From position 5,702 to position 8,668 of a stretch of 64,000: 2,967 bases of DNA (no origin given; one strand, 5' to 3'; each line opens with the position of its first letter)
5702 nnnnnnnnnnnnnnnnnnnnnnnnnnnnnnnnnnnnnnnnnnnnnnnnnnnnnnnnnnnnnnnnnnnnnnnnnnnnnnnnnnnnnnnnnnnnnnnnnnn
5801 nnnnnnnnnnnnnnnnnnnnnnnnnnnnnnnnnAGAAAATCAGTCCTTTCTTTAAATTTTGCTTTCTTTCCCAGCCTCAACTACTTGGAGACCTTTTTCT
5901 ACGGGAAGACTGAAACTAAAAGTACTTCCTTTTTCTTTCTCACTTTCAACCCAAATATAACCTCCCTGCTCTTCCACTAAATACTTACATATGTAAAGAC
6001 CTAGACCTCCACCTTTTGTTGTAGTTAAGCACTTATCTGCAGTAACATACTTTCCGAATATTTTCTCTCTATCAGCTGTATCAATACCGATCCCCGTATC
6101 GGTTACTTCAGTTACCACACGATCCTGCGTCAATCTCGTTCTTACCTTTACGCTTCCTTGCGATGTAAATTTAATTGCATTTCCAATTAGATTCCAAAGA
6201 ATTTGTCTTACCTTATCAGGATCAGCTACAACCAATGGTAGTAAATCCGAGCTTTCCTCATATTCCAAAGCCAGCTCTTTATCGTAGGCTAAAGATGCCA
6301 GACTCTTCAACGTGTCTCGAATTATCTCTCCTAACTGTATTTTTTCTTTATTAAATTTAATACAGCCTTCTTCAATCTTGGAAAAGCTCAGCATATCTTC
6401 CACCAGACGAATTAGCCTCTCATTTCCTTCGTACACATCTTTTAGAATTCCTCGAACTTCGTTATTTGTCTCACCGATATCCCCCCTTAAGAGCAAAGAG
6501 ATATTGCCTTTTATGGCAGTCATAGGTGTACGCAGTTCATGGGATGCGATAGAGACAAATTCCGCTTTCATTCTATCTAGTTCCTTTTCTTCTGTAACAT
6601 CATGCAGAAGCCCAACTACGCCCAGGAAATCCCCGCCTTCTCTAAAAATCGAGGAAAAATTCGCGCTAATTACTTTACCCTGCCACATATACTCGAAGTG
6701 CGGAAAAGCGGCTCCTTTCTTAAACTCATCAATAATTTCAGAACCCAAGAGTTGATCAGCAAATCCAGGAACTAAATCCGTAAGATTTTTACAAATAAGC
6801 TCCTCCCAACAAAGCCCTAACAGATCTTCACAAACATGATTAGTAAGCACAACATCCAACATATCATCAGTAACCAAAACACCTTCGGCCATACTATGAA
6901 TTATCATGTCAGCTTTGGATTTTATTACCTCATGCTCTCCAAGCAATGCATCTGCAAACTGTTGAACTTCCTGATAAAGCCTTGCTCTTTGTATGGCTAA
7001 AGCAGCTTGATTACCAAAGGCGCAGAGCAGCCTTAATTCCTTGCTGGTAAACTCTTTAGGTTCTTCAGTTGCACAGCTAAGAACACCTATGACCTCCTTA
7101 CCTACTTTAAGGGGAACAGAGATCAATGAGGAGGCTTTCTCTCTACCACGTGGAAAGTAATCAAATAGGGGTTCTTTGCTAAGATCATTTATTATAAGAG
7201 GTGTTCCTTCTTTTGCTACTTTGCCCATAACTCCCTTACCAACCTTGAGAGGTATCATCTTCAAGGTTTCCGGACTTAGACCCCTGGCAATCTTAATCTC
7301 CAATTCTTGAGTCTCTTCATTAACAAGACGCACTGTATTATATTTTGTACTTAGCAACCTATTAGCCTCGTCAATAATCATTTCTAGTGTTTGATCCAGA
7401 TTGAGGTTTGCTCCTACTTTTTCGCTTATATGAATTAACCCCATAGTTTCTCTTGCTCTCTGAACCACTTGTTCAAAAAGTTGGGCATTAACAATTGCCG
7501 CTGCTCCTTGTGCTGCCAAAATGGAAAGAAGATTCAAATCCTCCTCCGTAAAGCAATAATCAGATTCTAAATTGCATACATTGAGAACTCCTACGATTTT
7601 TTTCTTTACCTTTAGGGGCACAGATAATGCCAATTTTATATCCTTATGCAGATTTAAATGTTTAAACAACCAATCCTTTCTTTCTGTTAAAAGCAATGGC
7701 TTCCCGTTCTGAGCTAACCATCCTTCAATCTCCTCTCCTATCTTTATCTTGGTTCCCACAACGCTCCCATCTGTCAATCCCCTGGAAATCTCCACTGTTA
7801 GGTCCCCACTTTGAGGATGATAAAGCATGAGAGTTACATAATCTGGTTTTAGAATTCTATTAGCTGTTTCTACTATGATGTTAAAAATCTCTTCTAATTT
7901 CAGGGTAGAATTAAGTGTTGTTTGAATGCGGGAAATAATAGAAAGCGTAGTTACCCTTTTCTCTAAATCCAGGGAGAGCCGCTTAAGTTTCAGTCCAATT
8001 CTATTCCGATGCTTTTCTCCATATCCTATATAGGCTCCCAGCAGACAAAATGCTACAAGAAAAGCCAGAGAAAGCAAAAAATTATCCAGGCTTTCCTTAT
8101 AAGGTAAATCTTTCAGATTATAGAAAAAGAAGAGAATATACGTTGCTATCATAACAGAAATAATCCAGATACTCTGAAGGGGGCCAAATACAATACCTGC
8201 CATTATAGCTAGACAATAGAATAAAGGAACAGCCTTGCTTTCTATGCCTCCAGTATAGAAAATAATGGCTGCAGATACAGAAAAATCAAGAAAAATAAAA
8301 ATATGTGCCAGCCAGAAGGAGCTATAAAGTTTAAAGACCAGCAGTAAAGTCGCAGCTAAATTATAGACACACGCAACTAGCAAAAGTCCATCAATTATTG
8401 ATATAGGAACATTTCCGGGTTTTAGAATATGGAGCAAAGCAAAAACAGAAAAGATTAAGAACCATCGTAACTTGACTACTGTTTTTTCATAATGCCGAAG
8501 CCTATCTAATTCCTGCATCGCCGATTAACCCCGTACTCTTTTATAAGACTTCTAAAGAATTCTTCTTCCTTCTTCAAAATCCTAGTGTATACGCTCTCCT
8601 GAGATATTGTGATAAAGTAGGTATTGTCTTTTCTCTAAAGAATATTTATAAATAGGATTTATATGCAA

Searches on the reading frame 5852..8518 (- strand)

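Call 5: search_protein_families(library=ncbifam, proteins=[window:5852-8518:-], max_evalue=0.00001)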
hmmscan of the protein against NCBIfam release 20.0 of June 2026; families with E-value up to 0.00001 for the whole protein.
window:5852-8518:- (888 aa): 87 families (the best 25 are shown)
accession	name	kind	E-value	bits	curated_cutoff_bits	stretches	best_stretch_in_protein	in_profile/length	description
NF046044.1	PnpS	equivalog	7.1e-70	236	400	1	514-872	32-390/390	two-component system histidine kinase PnpS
NF033092.0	HK_WalK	equivalog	7.4e-66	223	725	1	529-873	253-594/594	cell wall metabolism sensor histidine kinase WalK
TIGR02956.1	TMAO_torS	equivalog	1.2e-61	209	676.5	1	647-881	460-690/967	TMAO reductase system sensor histidine kinase/response regulator TorS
TIGR02966.1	phoR_proteo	equivalog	1.2e-52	179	334.2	1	534-870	6-332/333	phosphate regulon sensor histidine kinase PhoR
NF047874.1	MASE3_PAS_HK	subfamily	7.2e-51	173.7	560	1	527-882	258-633/655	MASE3 domain-containing sensor histidine kinase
NF008302.0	PRK11091.1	equivalog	2.9e-47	161.3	838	1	625-876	250-508/779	aerobic respiration two-component sensor histidine kinase ArcB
NF008318.0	PRK11107.1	equivalog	6.2e-47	160.2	890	1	645-880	287-525/920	two-component sensor histidine kinase BarA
NF033093.1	HK_VicK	exception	6.6e-47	160.2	680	1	534-879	94-441/448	cell wall metabolism sensor histidine kinase VicK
NF008468.0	PRK11360.1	equivalog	7.3e-47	160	646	1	531-875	265-610/616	two-component system sensor histidine kinase AtoS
NF045911.1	TCSHisKinNblS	equivalog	2.3e-46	158.4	1000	1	516-873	248-620/621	two-component system sensor histidine kinase NblS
NF041947.1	LuxQ_Vibrio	equivalog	3e-46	157.7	1200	1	644-878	465-701/843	quorum-sensing autoinducer 2 sensor kinase/phosphatase LuxQ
NF011874.0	PRK15347.1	equivalog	1.1e-44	152.7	852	1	648-875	395-616/921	two component system sensor kinase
NF006800.0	PRK09303.1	equivalog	5.3e-42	144.1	342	1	650-875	150-379/383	histidine kinase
NF038297.2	hybrid_HK_HrmK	equivalog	8.3e-42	143.6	725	1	647-883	231-467/607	hybrid histidine kinase/response regulator HrmK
NF041735.1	hist_kin_RppB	equivalog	5.8e-41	140.7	400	1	653-872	218-438/438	two-component system sensor histidine kinase RppB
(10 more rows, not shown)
